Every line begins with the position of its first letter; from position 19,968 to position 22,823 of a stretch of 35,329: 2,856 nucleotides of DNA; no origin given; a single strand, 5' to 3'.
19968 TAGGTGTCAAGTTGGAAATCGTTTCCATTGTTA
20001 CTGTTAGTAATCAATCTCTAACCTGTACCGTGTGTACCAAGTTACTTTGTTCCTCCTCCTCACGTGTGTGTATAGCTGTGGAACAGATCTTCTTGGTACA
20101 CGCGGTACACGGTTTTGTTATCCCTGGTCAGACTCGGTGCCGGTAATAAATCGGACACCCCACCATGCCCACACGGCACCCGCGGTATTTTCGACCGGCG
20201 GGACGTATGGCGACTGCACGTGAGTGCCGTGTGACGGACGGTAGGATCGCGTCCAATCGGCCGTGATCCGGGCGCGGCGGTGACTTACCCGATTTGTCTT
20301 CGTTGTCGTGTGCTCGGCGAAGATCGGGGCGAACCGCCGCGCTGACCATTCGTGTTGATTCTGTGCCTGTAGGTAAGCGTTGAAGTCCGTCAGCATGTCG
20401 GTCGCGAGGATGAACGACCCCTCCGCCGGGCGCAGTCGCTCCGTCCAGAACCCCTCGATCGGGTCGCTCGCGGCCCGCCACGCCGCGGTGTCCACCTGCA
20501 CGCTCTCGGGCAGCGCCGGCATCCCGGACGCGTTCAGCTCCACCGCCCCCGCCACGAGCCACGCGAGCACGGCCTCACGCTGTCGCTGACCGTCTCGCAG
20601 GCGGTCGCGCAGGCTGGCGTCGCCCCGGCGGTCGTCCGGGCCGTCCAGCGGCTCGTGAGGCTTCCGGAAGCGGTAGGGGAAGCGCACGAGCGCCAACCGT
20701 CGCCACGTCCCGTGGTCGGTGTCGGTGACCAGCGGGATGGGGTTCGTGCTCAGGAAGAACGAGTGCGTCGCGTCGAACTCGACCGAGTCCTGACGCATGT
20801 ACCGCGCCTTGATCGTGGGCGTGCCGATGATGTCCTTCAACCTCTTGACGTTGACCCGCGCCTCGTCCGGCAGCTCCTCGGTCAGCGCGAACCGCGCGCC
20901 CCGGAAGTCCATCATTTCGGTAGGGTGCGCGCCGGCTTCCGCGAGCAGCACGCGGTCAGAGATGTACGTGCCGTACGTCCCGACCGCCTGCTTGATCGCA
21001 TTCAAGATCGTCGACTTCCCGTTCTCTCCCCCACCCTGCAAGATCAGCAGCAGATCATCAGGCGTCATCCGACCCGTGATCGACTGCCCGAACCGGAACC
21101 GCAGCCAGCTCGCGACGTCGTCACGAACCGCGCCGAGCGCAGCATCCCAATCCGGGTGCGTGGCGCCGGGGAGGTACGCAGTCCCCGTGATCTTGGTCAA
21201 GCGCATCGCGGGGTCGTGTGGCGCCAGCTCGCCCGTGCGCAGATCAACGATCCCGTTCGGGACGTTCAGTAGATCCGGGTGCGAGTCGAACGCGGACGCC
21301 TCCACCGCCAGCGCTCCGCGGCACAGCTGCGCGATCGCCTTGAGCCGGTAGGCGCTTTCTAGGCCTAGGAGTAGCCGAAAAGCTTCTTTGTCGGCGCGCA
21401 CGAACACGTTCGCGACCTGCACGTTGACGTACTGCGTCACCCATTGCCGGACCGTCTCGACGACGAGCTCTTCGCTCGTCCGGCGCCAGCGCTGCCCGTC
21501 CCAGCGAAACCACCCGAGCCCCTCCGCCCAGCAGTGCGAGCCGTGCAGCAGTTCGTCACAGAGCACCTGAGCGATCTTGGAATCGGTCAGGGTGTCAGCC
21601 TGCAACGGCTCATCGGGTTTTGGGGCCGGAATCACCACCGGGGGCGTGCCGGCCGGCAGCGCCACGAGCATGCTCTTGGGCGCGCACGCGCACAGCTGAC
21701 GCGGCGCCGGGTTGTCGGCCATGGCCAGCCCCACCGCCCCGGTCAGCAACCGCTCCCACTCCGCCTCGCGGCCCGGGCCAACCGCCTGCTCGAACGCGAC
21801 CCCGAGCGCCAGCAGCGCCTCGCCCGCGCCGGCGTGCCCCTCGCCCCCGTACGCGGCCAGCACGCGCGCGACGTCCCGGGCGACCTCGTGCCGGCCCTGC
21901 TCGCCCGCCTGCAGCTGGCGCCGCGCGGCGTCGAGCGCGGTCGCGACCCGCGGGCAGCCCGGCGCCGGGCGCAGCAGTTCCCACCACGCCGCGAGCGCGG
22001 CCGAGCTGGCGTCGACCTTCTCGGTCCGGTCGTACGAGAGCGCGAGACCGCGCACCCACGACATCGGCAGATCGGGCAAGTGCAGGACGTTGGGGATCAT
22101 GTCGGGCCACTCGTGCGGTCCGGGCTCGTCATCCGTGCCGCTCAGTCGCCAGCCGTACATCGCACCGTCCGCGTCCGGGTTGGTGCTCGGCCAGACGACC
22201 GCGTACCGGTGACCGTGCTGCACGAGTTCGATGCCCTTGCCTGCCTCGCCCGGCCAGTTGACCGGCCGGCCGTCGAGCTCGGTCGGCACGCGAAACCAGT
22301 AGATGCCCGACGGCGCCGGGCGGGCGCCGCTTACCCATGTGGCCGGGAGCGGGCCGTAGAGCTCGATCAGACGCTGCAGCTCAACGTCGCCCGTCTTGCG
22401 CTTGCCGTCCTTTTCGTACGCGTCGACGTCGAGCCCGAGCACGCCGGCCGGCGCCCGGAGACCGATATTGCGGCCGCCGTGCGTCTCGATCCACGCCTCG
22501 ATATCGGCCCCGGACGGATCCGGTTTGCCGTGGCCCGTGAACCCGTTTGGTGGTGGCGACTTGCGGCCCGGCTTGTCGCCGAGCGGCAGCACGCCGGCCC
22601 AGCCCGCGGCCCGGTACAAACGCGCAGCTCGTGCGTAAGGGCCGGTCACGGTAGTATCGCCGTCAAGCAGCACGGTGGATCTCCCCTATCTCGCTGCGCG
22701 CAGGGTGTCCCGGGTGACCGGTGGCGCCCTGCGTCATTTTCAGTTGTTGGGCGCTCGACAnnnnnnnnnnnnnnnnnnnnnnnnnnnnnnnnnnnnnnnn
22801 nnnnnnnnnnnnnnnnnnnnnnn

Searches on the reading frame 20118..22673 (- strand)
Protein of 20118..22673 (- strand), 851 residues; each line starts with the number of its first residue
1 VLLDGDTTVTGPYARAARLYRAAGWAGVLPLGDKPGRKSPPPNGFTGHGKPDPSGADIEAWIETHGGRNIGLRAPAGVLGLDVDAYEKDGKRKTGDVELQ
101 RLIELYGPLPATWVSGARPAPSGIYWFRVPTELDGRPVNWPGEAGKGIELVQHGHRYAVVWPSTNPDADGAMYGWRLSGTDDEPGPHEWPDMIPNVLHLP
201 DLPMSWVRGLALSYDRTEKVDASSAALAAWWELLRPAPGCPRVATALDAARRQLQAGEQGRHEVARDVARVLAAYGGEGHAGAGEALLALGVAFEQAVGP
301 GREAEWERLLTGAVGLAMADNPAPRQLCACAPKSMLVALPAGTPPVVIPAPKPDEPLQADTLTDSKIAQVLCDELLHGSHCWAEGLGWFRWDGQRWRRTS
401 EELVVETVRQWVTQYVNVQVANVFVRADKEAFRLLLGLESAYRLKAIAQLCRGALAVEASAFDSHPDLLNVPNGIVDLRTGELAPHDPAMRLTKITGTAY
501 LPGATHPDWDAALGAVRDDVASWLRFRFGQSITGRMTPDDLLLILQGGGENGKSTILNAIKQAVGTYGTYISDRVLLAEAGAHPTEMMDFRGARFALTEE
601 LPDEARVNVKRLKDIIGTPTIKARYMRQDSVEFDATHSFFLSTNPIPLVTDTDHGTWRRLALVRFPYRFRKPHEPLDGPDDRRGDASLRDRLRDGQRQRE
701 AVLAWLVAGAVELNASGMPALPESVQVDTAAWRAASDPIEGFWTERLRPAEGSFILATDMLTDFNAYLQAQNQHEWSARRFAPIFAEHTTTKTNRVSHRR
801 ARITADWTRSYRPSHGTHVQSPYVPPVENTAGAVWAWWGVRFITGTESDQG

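Call 10: search_dna_similar(query=window:20118-22673:-, collection=phages, mode=protein, max_rows=20)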
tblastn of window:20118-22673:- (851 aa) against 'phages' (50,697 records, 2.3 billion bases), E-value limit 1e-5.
Records with a match: 1014; places in all: 1014; records where one place covers at least 80% of the query: 2.
Best place of each record, by identity: <60% 1014.
By first word of the organism name: Mycobacterium 339; Gordonia 122; Microbacterium 120; Streptococcus 94; Arthrobacter 91; Streptomyces 47; Curtobacterium 17; Lactobacillus 17; Corynebacterium 15; Rhodococcus 13; and 48 more.
By host as written in the record: Mycobacterium smegmatis mc2 155 228; Gordonia terrae 3612 68; Microbacterium foliorum NRRL B-24224 59; Arthrobacter globiformis B-2979 50; Mycobacterium smegmatis mc#155 49; - 41; Microbacterium foliorum NRRL B-24224 SEA 36; Gordonia rubripertincta NRRL B-16540 26; and 221 more.
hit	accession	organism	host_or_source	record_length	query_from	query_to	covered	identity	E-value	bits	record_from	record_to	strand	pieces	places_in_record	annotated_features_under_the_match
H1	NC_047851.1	Brevibacterium phage LuckyBarnes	Brevibacterium iodinum ATCC 15728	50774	317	842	62%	38.3%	2e-87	311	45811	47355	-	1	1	DNA helicase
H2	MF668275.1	Brevibacterium phage LuckyBarnes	Brevibacterium iodinum ATCC 15728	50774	317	842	62%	38.3%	2e-87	311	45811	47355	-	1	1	DNA primase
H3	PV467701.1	Microbacterium phage Isperia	Microbacterium paraoxydans NRRL B-24275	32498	351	842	58%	38.7%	2e-87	310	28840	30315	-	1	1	45: DNA primase/polymerase/helicase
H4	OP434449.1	Microbacterium phage OscarSo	Microbacterium radiodurans NRRL B-24799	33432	381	842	54%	40.5%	9e-94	329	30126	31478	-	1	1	49: DNA primase/polymerase/helicase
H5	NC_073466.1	Microbacterium phage OscarSo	Microbacterium radiodurans NRRL B-24799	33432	381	842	54%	40.5%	9e-94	329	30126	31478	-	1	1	49: DNA primase/polymerase/helicase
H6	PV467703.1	Microbacterium phage Wyvern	Microbacterium paraoxydans NRRL B-24275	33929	351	842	58%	37.8%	9e-85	303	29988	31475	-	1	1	46: DNA primase/polymerase/helicase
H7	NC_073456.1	Rhodococcus phage ChewyVIII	Rhodococcus erythropolis RIA 643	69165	24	718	82%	25.3%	4e-30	135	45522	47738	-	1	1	64: DNA primase/polymerase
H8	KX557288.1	Rhodococcus phage ChewyVIII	Rhodococcus erythropolis RIA 643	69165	24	718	82%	25.3%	4e-30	135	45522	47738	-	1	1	64: DNA primase/polymerase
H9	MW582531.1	Nocardia phage P69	Nocardia transvalensis ATCC 6865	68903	24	718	61%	32.8%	2e-21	189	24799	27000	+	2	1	DNA primase/polymerase/helicase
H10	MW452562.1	Nocardia phage NC1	Nocardia asteroides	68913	24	718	61%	32.8%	2e-21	189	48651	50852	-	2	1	DNA primase/polymerase/helicase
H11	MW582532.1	Nocardia phage P3.1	Nocardia transvalensis ATCC 6865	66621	26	709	68%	29.0%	1e-20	178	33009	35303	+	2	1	DNA primase/polymerase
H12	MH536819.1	Gordonia phage Fury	Gordonia terrae 3612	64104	24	816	64%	30.2%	1e-23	203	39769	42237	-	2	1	60: DNA primase/polymerase/helicase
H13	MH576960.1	Gordonia phage Pleakley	Gordonia terrae 3612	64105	24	816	64%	30.2%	1e-23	203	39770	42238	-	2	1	60: DNA primase/polymerase/helicase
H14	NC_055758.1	Gordonia phage Pleakley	Gordonia terrae 3612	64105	24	816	64%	30.2%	1e-23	203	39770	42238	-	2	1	60: DNA primase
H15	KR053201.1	Gordonia phage GTE8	Gordonia terrae strain G232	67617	24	807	63%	30.2%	1e-20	200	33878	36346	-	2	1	hypothetical protein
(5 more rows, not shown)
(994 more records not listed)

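Call 21: find_related_loci(query=window:20118-22673:-, collection=viral_contigs, flank=10000)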
Query window:20118-22673:- (851 aa) in viral_contigs; peptide patterns used: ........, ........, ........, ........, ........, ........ (x = any residue, [..] = any of these).
29 stretches matched a pattern; 20 encode a relative of the query (tblastn E <= 1e-3); 20 distinct loci.
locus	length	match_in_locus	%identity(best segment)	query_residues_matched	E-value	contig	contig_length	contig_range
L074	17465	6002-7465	45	351-847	2e-124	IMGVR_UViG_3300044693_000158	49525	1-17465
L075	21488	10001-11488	44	350-850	1e-119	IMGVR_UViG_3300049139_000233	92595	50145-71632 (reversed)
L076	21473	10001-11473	43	353-851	4e-118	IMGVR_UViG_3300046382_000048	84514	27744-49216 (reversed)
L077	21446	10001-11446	43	362-847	3e-118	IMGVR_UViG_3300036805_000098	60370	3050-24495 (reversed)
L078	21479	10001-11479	43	353-850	1e-116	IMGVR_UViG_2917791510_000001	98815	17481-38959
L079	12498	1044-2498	43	353-842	2e-116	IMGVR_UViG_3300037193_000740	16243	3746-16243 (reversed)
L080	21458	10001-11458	44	353-842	3e-115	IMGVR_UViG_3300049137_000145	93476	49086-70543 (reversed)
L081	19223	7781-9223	44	353-842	3e-110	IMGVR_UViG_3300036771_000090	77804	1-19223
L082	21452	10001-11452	40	362-850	5e-108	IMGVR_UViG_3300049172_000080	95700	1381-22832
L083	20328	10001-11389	41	353-809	9e-105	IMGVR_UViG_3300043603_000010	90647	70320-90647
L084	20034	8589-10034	45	353-842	5e-124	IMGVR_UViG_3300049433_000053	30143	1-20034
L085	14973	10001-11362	40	359-799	1e-98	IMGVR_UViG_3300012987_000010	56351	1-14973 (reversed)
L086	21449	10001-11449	44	358-849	4e-117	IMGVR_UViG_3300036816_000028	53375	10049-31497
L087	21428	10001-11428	45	362-842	2e-117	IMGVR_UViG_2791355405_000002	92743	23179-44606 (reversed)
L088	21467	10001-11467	44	352-842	3e-113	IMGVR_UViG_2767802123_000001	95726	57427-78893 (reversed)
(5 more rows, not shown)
